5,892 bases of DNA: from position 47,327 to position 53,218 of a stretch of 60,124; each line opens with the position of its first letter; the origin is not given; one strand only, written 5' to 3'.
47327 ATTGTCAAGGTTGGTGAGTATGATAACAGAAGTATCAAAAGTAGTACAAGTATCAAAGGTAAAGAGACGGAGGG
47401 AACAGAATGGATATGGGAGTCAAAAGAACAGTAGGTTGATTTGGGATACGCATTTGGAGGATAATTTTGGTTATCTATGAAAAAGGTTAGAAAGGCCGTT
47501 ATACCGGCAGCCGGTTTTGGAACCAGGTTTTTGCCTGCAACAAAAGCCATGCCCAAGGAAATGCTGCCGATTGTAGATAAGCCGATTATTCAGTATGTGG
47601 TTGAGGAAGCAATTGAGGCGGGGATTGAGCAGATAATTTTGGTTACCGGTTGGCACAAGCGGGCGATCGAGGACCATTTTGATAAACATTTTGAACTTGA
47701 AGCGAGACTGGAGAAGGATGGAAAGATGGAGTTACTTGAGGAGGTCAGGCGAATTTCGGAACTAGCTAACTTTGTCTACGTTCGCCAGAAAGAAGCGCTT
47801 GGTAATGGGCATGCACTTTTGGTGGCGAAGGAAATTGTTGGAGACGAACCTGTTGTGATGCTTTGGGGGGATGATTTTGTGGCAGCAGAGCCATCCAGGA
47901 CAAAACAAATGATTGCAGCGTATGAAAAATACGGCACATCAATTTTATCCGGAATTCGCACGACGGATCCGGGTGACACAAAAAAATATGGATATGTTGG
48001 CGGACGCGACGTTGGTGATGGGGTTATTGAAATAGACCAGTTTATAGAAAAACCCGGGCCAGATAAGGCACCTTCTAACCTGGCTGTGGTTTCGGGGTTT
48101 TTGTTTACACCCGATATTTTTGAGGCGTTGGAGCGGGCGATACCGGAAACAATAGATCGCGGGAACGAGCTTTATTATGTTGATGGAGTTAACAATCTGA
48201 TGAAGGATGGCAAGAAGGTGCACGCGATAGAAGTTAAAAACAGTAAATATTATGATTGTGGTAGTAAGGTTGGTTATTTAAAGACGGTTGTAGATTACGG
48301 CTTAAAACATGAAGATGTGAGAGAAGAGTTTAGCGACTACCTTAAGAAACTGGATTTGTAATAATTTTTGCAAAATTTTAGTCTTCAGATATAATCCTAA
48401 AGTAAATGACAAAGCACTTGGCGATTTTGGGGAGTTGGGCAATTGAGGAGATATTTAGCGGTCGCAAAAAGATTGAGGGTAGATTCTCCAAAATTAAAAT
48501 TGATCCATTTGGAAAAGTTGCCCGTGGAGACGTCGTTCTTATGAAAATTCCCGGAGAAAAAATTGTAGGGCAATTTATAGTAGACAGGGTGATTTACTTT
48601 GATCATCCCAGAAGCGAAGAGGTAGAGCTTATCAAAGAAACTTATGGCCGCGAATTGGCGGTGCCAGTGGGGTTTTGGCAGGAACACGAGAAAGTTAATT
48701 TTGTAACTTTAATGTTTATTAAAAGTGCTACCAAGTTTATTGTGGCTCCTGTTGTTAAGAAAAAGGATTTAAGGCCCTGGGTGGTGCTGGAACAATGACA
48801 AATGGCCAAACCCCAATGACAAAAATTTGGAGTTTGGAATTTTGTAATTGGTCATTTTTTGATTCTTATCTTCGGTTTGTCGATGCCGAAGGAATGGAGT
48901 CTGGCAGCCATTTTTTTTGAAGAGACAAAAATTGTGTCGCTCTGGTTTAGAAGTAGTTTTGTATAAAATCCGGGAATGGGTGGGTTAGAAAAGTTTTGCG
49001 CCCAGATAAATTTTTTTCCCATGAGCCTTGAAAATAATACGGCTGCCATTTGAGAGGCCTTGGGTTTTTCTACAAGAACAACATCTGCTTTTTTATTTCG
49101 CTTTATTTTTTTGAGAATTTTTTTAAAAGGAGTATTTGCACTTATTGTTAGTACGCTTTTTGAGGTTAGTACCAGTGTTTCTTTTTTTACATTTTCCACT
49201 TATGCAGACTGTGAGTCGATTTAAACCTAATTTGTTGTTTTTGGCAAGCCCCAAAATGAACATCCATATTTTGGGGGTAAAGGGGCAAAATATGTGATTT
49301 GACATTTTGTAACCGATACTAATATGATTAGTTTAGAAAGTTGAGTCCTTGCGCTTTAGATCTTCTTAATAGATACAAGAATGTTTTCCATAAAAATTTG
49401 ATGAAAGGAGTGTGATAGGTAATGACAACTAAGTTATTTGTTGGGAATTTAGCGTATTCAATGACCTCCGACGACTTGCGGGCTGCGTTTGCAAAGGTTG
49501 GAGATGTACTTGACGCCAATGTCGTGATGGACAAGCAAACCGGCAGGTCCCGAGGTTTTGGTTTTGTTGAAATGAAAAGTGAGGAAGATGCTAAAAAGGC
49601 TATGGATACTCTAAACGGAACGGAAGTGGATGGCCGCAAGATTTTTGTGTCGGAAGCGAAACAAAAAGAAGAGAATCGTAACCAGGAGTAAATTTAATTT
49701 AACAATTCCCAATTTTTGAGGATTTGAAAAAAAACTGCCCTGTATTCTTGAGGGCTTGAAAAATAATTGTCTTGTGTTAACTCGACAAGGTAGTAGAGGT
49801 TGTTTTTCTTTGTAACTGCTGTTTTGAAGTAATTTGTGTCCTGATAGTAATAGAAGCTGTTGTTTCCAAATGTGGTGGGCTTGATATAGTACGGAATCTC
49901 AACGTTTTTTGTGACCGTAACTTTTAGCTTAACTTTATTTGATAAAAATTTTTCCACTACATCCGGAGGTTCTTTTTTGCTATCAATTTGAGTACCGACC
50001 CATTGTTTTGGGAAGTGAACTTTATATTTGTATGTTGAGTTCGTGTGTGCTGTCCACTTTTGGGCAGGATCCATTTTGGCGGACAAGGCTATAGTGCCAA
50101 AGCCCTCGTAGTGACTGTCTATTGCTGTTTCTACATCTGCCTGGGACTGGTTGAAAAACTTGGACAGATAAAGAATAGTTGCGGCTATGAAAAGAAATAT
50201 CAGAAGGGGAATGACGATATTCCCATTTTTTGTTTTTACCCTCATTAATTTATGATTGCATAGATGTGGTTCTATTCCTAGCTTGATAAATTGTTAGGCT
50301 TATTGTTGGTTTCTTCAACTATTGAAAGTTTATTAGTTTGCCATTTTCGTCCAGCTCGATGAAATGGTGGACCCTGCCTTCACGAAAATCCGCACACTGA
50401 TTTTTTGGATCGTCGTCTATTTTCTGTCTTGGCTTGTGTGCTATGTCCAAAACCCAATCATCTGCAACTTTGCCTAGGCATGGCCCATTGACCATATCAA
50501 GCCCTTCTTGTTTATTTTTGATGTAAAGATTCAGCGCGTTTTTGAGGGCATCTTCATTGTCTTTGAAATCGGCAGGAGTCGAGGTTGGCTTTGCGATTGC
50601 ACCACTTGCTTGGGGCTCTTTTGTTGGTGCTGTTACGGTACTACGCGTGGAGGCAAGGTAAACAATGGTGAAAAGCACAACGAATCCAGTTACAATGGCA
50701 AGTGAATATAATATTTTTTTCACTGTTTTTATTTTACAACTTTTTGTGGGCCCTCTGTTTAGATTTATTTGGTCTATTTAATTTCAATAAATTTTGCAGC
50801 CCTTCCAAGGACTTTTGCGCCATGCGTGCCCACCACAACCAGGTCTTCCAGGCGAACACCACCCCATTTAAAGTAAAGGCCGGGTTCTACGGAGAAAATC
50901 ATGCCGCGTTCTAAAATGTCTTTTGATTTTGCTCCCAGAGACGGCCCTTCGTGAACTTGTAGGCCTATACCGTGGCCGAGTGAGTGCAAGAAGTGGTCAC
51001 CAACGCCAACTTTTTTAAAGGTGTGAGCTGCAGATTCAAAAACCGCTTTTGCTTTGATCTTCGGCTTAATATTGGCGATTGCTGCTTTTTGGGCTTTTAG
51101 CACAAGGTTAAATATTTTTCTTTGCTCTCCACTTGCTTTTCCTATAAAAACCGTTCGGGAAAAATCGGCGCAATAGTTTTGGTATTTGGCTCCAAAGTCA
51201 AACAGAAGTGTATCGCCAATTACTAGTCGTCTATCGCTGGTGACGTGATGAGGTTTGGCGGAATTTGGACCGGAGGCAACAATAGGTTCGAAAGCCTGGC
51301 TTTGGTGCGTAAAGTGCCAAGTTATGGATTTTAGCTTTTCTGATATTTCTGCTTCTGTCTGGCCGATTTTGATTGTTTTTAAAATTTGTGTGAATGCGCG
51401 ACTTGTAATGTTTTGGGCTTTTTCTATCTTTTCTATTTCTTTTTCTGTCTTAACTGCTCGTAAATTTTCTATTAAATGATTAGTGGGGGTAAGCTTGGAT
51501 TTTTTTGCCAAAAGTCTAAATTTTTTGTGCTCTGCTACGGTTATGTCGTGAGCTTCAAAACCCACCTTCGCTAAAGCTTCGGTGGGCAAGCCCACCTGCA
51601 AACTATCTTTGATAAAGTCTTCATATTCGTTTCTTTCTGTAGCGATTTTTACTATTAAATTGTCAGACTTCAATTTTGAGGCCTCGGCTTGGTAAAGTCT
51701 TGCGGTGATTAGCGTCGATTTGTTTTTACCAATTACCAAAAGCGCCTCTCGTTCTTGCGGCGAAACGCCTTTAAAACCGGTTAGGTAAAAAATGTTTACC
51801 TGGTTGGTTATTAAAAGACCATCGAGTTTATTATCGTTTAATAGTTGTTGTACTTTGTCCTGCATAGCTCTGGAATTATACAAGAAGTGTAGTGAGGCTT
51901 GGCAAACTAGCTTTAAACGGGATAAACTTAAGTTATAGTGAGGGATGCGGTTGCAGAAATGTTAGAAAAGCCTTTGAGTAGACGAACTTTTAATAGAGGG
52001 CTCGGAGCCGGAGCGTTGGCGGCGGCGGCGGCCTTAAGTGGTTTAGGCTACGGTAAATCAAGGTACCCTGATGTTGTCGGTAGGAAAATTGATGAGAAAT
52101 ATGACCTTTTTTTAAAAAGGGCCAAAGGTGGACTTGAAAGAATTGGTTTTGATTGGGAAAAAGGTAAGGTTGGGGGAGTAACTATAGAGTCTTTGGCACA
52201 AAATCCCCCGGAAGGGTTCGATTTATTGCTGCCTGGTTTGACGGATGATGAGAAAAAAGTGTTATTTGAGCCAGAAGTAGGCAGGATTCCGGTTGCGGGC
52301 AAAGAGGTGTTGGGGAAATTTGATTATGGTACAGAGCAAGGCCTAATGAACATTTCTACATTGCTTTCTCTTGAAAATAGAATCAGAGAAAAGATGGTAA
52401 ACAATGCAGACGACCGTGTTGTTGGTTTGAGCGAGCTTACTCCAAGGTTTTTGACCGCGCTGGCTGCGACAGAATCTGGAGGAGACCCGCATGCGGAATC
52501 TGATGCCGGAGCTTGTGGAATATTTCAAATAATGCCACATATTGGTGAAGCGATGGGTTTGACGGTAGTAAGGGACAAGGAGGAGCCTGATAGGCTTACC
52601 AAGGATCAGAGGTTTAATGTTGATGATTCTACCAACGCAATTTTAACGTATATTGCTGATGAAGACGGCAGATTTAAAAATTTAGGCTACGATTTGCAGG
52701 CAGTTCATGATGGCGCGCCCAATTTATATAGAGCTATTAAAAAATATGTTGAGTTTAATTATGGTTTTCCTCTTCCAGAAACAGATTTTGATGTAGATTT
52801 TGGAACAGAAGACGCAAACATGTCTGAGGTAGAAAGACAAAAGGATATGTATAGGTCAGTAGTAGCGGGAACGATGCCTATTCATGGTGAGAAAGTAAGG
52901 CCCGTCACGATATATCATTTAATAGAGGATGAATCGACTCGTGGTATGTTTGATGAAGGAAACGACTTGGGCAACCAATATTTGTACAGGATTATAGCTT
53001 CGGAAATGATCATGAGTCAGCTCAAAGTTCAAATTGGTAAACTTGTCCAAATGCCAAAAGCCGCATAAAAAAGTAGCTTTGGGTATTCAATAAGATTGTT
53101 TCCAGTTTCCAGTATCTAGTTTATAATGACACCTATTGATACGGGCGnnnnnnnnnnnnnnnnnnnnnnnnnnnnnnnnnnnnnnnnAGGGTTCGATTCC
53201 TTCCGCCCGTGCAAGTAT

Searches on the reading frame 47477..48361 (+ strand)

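Call 68: search_protein_families(library=pfam, proteins=[window:47477-48361:+], max_evalue=0.0001)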
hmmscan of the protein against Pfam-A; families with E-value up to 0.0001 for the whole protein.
window:47477-48361:+ (294 aa): 2 families
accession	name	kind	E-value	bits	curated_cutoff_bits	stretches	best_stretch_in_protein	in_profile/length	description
PF00483.29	NTP_transferase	-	3.9e-29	102.4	21.2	1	6-270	1-238/245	Nucleotidyl transferase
PF12804.13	NTP_transf_3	-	1.6e-06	28.8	27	1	7-66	1-53/160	MobA-like NTP transferase domain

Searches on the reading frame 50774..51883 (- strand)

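Call 68: search_protein_families(library=pfam, proteins=[window:50774-51883:-], max_evalue=0.0001)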
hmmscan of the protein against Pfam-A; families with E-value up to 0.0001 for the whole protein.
window:50774-51883:- (369 aa): 2 families
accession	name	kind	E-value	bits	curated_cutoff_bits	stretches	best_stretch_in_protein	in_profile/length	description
PF00557.29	Peptidase_M24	-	3.6e-63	213.5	23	1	151-351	1-206/208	Metallopeptidase family M24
PF01321.24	Creatinase_N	-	3.9e-20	73.1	22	1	9-144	3-128/128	Creatinase/Prolidase N-terminal domain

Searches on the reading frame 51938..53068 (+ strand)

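Call 68: search_protein_families(library=pfam, proteins=[window:51938-53068:+], max_evalue=0.0001)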
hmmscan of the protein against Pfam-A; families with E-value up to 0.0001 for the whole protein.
window:51938-53068:+ (376 aa): 1 family
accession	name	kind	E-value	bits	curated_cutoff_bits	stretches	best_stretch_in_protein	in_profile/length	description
PF01464.25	SLT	-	1.3e-11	44.5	21.3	1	166-268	11-106/117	Transglycosylase SLT domain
